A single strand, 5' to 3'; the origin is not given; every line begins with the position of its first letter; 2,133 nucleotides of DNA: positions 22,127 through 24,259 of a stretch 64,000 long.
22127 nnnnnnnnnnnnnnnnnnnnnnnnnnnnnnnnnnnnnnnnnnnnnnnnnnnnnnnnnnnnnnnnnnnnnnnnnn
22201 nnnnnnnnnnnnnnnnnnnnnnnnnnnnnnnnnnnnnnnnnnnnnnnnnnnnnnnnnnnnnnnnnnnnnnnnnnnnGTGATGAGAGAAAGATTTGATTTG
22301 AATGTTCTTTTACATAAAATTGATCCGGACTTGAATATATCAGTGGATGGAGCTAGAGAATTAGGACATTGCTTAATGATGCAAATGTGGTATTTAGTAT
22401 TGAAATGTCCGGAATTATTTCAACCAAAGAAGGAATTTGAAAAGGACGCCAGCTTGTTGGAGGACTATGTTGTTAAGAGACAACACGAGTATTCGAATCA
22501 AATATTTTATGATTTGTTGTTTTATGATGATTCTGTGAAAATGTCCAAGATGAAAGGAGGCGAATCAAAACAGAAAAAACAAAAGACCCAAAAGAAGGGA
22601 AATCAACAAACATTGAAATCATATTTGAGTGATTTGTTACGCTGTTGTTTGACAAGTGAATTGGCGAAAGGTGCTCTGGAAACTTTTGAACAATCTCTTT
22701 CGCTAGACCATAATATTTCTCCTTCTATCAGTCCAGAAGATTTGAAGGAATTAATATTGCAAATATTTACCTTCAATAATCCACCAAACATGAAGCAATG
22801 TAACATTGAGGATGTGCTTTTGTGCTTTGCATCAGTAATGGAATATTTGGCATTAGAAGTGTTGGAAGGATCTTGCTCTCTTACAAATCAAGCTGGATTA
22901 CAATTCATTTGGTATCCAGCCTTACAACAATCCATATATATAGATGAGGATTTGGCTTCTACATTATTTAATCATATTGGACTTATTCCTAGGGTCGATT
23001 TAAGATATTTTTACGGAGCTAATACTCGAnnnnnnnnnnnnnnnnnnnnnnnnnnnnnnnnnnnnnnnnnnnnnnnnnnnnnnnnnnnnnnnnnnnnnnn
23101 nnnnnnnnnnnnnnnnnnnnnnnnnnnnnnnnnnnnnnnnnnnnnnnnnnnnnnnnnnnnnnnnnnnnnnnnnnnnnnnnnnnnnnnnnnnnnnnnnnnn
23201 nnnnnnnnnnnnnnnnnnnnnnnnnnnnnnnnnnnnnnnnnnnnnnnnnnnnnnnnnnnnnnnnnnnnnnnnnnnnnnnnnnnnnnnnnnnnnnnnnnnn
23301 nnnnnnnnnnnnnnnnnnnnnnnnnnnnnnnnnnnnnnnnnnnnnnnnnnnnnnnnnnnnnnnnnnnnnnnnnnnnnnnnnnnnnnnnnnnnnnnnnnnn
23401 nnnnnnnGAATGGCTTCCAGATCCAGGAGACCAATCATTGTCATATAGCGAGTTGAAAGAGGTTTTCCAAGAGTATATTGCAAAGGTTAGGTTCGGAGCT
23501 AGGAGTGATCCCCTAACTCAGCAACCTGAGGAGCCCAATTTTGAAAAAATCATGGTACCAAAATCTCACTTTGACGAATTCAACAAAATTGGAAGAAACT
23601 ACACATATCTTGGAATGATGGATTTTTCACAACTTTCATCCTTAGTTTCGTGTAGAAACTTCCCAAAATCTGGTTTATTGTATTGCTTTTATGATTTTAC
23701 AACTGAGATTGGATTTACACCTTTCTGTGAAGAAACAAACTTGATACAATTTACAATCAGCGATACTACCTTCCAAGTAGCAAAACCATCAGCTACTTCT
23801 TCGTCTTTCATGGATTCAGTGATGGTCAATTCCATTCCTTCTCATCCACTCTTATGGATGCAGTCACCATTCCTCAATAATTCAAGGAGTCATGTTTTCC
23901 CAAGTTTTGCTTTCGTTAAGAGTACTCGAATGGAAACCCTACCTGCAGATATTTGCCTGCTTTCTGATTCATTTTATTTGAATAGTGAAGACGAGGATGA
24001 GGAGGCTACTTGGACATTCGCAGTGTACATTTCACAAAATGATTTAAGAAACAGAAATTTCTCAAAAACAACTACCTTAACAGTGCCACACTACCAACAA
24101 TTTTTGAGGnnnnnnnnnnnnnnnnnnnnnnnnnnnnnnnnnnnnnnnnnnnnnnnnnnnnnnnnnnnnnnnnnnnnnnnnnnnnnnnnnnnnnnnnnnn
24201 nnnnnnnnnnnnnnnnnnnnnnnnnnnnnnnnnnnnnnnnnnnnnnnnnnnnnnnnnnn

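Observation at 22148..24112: F-box protein carrying a fused H2B-like plus H2A-like histone-fold doublet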

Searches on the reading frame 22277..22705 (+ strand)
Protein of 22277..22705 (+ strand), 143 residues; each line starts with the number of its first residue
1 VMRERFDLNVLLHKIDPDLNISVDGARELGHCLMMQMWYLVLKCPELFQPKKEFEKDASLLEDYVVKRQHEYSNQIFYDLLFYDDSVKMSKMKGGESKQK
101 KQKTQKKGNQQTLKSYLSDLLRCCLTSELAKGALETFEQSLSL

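Call 27: search_solved_structures(query=A2, max_evalue=10, show_alignments=3)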
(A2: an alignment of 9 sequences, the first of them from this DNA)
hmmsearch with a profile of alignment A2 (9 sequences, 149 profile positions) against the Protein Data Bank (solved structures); distinct sequences matched with E-value up to 10: 52.
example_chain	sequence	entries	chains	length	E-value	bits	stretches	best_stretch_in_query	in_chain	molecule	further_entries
9lrv_D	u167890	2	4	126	0.094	15.9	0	4-32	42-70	Histone H2B-alpha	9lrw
8grq_D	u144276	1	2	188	0.12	15.6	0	123-148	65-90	H2B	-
4zad_A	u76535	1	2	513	0.14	15.4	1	37-89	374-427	Fdc1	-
36rp_Y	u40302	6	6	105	0.3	14.3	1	65-114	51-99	DNA-directed RNA polymerase subunit Rpo13 | Conserved protein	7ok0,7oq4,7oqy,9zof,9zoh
7ybf_A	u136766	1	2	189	0.56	13.4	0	4-31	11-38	Histone H2B-alpha,Histone H2A-beta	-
4x23_D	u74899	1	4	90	1.2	12.4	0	4-31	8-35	Histone H2B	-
2pyo_D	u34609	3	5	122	2.5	11.3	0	4-31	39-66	Histone H2B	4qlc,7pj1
6dzt_D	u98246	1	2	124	2.6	11.3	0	4-31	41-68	Histone H2B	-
6pwe_D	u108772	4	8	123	2.6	11.3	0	4-31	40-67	Histone H2B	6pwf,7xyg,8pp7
8pp6_D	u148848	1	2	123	2.6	11.3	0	4-31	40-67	Histone H2B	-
8ux1_D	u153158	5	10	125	2.7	11.2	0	4-31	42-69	Histone H2B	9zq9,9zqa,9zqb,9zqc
2nqb_D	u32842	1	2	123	3.7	10.8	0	123-148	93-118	Histone H2B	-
8xjv_J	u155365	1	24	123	3.7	10.8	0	123-148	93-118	Histone H2B 1.1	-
3x1u_D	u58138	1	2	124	3.7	10.7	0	123-148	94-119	Histone H2B type 1-B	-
1p34_D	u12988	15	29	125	3.9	10.7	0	123-148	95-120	Histone H2B | Histone H2B 1.1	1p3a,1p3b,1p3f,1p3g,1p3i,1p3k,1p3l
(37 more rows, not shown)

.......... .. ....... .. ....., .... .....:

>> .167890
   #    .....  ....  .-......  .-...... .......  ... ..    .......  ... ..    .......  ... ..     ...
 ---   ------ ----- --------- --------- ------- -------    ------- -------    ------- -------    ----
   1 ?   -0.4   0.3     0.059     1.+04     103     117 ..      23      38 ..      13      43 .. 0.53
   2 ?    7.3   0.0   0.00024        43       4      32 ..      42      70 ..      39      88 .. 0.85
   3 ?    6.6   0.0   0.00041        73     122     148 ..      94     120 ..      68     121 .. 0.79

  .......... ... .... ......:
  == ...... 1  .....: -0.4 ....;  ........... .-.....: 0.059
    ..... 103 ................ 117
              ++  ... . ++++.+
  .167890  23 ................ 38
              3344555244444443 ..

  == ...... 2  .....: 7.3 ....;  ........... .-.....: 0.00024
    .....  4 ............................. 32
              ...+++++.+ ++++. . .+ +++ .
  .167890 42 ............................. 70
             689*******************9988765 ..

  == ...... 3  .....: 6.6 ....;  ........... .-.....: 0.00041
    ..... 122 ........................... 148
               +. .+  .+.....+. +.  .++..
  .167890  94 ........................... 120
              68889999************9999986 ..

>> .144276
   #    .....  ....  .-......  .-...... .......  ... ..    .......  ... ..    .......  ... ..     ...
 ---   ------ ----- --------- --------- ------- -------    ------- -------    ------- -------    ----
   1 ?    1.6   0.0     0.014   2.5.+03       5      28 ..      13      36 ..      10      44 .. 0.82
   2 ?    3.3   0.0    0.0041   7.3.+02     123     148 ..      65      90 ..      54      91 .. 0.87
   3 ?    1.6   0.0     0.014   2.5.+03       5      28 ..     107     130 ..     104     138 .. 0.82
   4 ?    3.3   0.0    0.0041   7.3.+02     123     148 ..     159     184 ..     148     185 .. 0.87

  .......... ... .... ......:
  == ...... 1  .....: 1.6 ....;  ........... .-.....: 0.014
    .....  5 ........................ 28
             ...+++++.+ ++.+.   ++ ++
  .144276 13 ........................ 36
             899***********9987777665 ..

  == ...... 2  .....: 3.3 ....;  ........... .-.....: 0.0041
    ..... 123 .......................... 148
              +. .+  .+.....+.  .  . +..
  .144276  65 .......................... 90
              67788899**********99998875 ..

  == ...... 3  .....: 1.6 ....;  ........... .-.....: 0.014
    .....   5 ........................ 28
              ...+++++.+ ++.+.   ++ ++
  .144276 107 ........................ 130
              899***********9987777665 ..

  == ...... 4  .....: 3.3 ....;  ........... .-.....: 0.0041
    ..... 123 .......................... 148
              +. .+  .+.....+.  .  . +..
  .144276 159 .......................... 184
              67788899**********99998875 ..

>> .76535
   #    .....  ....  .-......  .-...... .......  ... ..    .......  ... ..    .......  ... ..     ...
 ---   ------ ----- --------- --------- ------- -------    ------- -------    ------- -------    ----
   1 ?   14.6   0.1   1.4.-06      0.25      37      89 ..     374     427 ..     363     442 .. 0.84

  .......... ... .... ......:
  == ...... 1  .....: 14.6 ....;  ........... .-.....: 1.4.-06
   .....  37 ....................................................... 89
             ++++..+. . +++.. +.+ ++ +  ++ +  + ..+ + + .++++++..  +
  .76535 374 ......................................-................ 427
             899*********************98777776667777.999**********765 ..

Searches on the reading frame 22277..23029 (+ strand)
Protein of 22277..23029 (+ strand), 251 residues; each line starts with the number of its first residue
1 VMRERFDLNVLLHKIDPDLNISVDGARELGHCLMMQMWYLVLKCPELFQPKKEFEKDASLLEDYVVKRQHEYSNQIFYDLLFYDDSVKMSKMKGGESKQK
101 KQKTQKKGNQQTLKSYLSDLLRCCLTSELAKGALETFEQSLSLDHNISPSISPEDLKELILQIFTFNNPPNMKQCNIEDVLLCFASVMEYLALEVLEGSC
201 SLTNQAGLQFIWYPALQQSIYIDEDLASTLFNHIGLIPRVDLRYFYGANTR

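Call 41: predict_structure(alignment_id=A4)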
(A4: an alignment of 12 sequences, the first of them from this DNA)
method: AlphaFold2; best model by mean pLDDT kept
length: 251 residues; sequences in the alignment: 12
mean_pLDDT: 80.2   pTM: 0.81
mean pLDDT of the five models: 80.2, 80.1, 79.9, 79.1, 78.5
residues with pLDDT >= 90: 115; 70-90: 82; 50-70: 26; < 50: 28
segments of 3 or more residues with pLDDT < 50: 1-3, 92-108, 247-251
pLDDT, mean of each block of 10 residues (from residue 1): 69 94 90 91 92 93 87 78 79 37 43 87 91 90 65 91 90 84 93 95 93 91 88 56 46 30
secondary structure, 60 per line:
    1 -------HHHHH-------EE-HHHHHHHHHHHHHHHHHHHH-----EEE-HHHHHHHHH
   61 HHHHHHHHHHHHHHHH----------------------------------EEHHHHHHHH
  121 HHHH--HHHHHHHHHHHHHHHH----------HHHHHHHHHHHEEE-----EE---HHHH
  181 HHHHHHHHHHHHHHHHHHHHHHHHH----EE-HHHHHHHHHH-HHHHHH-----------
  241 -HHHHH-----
elements in order: H8-12 H23-42 E48-50 H52-76 H113-124 H127-142 H153-163 E164-166 H177-205 H213-222 H224-229 H242-246

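Call 44: fold_search(model_id=the predicted structure, library=pdb)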
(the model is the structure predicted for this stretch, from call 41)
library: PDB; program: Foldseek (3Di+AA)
matches with E <= 10: 465; with E <= 0.001: 35
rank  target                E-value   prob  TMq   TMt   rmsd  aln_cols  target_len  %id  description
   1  8zvy_B                2.7e-05  1.00  0.48  0.66   9.1       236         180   15  Alpha-Synuclein with H2a-H2b dimer complex structure. (released 2025-05-28)
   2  4m6b_D                4.6e-05  1.00  0.52  0.68   5.7       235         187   17  Crystal structure of yeast Swr1-Z domain in complex with H2A.Z-H2B dimer (released 2014-02-19)
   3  7ybf_B                5.4e-05  1.00  0.50  0.69   7.2       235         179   16  Crystal structure of inner membrane protein Sad1 in complex with histone H2A-H2B (released 2024-01-03)
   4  8yjm_G                6.8e-05  1.00  0.47  0.63   8.0       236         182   16  Structure of human SPT16 MD-CTD and MCM2 HBD chaperoning a histone H3-H4 tetramer and a single chain H2B-H2A chimera (released 2024-03-20)
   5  7wlp_A                8.7e-05  1.00  0.51  0.69   6.3       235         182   15  Epstein-Barr virus protein BKRF4 restricts nucleosome assembly to suppress host antiviral responses (released 2022-11-16)
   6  6ae8_B                9.6e-05  1.00  0.47  0.63   8.0       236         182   16  Structure insight into histone chaperone Chz1-mediated H2A.Z recognition and replacement (released 2019-04-17)
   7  8zvy_A                1.0e-04  1.00  0.51  0.68   7.2       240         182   14  Alpha-Synuclein with H2a-H2b dimer complex structure. (released 2025-05-28)
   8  6k0c_D                1.1e-04  1.00  0.52  0.72   7.6       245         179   15  Crystal structure of ceNAP1-H2A.Z-H2B complex (released 2019-10-09)
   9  9ln8_D                1.1e-04  1.00  0.50  0.70   7.1       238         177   13  Structure of NAP1 in complex with H2A.Z-H2B (released 2025-12-24)
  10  8uqc                  1.1e-04  1.00  0.47  0.30   6.8       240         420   14  Crystal structure of RNF168 (RING)-UbcH5c fused to H2A-H2B via a 20-residue linker (crystallization condition 2) (released 2024-01-17)
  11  7ybf_A                1.1e-04  1.00  0.44  0.60   8.0       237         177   17  Crystal structure of inner membrane protein Sad1 in complex with histone H2A-H2B (released 2024-01-03)
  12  8uqd                  1.2e-04  1.00  0.48  0.38   6.9       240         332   14  Crystal structure of RNF168 (RING)-UbcH5c fused to H2A-H2B via a 20-residue linker (condition 2. RING not modeled in den (released 2024-01-17)
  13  8uqb                  1.2e-04  1.00  0.47  0.31   7.0       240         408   14  Crystal structure of RNF168 (RING)-UbcH5c fused to H2A-H2B via a 20-residue linker (crystallization condition 1) (released 2024-01-17)
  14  8uq8_A                1.3e-04  1.00  0.51  0.31   6.9       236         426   15  Crystal structure of RNF168 (RING)-UbcH5c fused to H2A-H2B via a 2-residue linker (released 2024-01-17)
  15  8uq9_a                1.4e-04  1.00  0.46  0.28   8.1       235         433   17  Crystal structure of RNF168 (RING)-UbcH5c fused to H2A-H2B via a 4-residue linker (released 2024-01-17)
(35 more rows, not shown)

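Call 65: fold_search(model_id=the predicted structure, library=viral)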
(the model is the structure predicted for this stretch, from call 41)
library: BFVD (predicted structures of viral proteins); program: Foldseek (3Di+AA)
matches with E <= 10: 102; with E <= 0.001: 8
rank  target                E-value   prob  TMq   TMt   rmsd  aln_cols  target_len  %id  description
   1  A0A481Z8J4            2.9e-05  1.00  0.51  0.55  10.1       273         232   12  Histone 2A-domain-containing protein [Pithovirus LCPAC304]
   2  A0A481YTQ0            6.6e-05  1.00  0.50  0.38   7.9       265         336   14  Histone 2A-domain-containing protein [Marseillevirus LCMAC102]
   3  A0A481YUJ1            9.3e-05  1.00  0.54  0.54   6.5       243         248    9  Histone 2A-domain-containing protein [Marseillevirus LCMAC103]
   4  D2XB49                2.2e-04  1.00  0.48  0.49  13.6       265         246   14  Histone H2B/H2A fusion protein [Marseillevirus marseillevirus]
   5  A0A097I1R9            2.9e-04  1.00  0.53  0.77   5.8       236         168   12  Histone doublet miniH2B-H2A [Melbournevirus]
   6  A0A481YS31            2.9e-04  1.00  0.50  0.24   7.4       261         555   13  Histone 2A-domain-containing protein [Marseillevirus LCMAC101]
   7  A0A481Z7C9            4.6e-04  1.00  0.45  0.44  12.5       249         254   10  Histone 2A-domain-containing protein [Pithovirus LCPAC304]
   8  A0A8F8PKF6            5.9e-04  1.00  0.50  0.40   7.8       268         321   14  Histone H2B/H2A [Clandestinovirus]
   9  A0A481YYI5            1.4e-03  1.00  0.52  0.59   7.2       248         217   12  Histone 2A-domain-containing protein [Marseillevirus LCMAC201]
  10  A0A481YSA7            1.9e-03  1.00  0.48  0.33   7.3       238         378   15  Histone 2A-domain-containing protein [Marseillevirus LCMAC101]
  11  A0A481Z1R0            6.2e-03  1.00  0.49  0.54  11.5       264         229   11  Histone 2A-domain-containing protein [Pithovirus LCPAC001]
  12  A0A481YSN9            9.1e-03  1.00  0.45  0.49   5.8       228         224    9  Histone-like protein [Marseillevirus LCMAC101]
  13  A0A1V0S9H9            1.9e-02  1.00  0.34  0.34   9.3       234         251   10  Uncharacterized protein [Catovirus CTV1]
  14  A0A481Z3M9            2.5e-02  1.00  0.49  0.41   8.4       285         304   12  Valyl-tRNA synthetase [Pithovirus LCPAC001]
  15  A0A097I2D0            2.7e-02  0.97  0.31  0.36  15.5       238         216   12  Histone doublet H4-H3 [Melbournevirus]
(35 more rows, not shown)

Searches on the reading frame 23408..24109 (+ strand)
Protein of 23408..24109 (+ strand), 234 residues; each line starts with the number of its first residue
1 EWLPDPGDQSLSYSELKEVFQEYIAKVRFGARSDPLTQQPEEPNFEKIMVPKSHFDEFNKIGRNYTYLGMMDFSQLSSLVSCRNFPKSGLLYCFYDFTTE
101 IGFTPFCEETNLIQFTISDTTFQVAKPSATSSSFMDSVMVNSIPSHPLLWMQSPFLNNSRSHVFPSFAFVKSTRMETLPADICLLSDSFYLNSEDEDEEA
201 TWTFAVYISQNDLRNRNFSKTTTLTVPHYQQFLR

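Call 40: search_solved_structures(query=A5, max_evalue=1, show_alignments=2)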
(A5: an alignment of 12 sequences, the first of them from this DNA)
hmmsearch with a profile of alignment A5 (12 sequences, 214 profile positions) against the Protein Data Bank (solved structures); distinct sequences matched with E-value up to 1: 3.
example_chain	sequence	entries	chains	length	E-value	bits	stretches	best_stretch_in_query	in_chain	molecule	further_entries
1pv5_A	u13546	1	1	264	4e-05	26.6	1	24-204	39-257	Hypothetical protein ywqG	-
9ugg_E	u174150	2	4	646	0.34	13.7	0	61-150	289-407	Lantibiotic ABC transporter permease PsdB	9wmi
6k8k_E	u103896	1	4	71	0.88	12.4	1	18-66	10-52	Protein BIC2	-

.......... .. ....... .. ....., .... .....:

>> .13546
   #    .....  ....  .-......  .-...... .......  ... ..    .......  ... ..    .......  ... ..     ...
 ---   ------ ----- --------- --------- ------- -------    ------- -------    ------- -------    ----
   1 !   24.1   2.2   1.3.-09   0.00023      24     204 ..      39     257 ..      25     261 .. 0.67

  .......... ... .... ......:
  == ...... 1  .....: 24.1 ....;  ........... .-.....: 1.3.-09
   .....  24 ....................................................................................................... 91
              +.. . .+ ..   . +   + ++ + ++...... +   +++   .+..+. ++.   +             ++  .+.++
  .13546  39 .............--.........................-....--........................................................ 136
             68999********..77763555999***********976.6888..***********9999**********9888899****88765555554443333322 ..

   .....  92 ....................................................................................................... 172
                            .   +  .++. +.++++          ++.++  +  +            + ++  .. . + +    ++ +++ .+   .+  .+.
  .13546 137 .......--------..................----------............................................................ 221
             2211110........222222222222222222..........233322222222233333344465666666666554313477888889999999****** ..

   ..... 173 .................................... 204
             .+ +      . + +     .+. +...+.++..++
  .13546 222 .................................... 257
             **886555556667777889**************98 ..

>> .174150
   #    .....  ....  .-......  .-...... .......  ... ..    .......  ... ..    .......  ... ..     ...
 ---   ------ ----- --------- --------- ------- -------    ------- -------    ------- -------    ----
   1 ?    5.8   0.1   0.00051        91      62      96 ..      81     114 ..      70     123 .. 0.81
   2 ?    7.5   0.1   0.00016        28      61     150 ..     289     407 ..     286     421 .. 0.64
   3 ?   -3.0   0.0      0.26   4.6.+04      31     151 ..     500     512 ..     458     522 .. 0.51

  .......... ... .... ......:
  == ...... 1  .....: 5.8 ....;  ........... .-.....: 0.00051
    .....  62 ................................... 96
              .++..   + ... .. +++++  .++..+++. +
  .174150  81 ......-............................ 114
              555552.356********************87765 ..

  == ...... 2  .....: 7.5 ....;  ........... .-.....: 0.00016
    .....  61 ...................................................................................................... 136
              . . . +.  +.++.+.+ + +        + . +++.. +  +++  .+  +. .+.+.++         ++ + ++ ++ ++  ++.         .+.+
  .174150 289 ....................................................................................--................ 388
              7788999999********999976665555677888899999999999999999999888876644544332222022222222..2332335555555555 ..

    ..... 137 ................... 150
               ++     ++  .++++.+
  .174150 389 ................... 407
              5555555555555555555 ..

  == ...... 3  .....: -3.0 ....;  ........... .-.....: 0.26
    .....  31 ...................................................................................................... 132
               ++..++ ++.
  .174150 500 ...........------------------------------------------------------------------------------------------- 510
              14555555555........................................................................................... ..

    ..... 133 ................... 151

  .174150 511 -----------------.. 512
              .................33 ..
